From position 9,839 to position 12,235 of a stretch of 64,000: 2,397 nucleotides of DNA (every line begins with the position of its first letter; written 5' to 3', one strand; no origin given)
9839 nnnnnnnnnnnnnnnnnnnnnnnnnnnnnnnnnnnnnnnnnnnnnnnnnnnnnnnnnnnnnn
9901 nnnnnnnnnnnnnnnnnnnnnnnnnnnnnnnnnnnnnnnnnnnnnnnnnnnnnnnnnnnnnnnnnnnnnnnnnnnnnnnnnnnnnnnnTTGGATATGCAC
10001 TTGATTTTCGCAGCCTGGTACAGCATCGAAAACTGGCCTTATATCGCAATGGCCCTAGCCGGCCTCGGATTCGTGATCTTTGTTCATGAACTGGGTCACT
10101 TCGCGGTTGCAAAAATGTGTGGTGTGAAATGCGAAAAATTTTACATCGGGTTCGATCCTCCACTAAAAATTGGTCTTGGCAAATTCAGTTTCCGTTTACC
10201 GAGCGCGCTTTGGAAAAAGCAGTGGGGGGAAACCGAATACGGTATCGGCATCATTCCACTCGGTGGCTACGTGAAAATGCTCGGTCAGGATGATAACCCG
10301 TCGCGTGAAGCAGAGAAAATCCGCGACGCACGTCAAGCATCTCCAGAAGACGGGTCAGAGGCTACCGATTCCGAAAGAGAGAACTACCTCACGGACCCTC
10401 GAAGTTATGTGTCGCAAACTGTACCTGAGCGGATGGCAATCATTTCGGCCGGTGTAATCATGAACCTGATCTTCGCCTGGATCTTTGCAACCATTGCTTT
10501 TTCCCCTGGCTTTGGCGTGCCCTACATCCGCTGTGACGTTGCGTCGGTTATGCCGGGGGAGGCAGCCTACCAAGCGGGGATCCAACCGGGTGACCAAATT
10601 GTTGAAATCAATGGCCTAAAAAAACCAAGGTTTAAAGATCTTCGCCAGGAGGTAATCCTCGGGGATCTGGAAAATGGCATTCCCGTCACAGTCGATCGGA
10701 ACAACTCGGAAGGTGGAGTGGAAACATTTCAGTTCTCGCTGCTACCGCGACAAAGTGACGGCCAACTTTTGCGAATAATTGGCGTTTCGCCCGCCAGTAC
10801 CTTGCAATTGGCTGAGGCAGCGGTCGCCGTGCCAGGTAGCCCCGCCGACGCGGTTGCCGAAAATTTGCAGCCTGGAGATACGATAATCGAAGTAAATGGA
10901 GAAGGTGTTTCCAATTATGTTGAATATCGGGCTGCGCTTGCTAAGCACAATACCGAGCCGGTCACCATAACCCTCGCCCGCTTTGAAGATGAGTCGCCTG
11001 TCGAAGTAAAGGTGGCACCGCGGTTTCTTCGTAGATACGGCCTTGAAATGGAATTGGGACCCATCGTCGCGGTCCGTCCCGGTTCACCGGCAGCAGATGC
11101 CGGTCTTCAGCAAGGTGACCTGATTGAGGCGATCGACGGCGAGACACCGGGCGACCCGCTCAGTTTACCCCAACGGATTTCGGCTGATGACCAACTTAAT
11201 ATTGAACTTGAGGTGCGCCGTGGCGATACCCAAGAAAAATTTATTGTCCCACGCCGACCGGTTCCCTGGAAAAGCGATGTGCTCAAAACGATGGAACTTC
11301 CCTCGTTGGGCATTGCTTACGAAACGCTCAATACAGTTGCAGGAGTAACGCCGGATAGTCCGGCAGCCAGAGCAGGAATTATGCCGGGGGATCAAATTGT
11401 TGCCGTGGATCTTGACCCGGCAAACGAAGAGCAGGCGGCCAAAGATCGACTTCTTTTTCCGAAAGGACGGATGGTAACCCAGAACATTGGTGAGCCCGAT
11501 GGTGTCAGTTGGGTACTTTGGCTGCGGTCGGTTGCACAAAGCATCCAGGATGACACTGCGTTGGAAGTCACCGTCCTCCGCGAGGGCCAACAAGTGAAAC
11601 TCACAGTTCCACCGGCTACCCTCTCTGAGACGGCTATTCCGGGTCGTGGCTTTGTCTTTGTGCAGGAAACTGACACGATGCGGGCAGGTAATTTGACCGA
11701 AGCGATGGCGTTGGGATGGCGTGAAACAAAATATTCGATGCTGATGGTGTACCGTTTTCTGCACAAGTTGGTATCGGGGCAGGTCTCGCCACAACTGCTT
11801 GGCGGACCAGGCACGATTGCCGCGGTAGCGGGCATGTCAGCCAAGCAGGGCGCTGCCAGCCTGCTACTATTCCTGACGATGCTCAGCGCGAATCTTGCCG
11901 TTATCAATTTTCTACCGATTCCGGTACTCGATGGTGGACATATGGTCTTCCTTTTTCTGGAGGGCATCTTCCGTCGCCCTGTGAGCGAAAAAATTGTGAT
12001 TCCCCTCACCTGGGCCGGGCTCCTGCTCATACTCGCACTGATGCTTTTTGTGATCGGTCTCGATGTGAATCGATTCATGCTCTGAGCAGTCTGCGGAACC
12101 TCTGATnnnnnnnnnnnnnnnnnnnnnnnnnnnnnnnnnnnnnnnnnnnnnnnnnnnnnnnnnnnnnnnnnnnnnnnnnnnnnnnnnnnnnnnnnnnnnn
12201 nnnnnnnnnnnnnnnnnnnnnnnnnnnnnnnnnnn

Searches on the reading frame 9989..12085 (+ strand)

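Call 14: search_protein_families(library=pfam, proteins=[window:9989-12085:+])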
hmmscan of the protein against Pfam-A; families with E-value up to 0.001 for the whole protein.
window:9989-12085:+ (698 aa): 6 families
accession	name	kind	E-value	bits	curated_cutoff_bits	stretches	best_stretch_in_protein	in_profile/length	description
PF02163.28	Peptidase_M50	-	1.3e-54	185.3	27.2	1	22-684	2-221/221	Peptidase family M50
PF17820.7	PDZ_6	-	2.2e-35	120.6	27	4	359-411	2-54/54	PDZ domain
PF13180.12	PDZ_2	-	1.2e-25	90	27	2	359-418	16-76/80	PDZ domain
PF00595.29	PDZ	-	8e-25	87.5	23.2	2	182-210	27-55/81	PDZ domain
PF14685.13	PDZ_Tricorn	-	6.1e-12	45.8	25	0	365-417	30-84/88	Tricorn protease PDZ domain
PF21558.3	Pept_S41_N_bact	-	1.6e-05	25.1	27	0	454-480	10-36/87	Bacteroidetes, Peptidase, S41 family, N-terminal domain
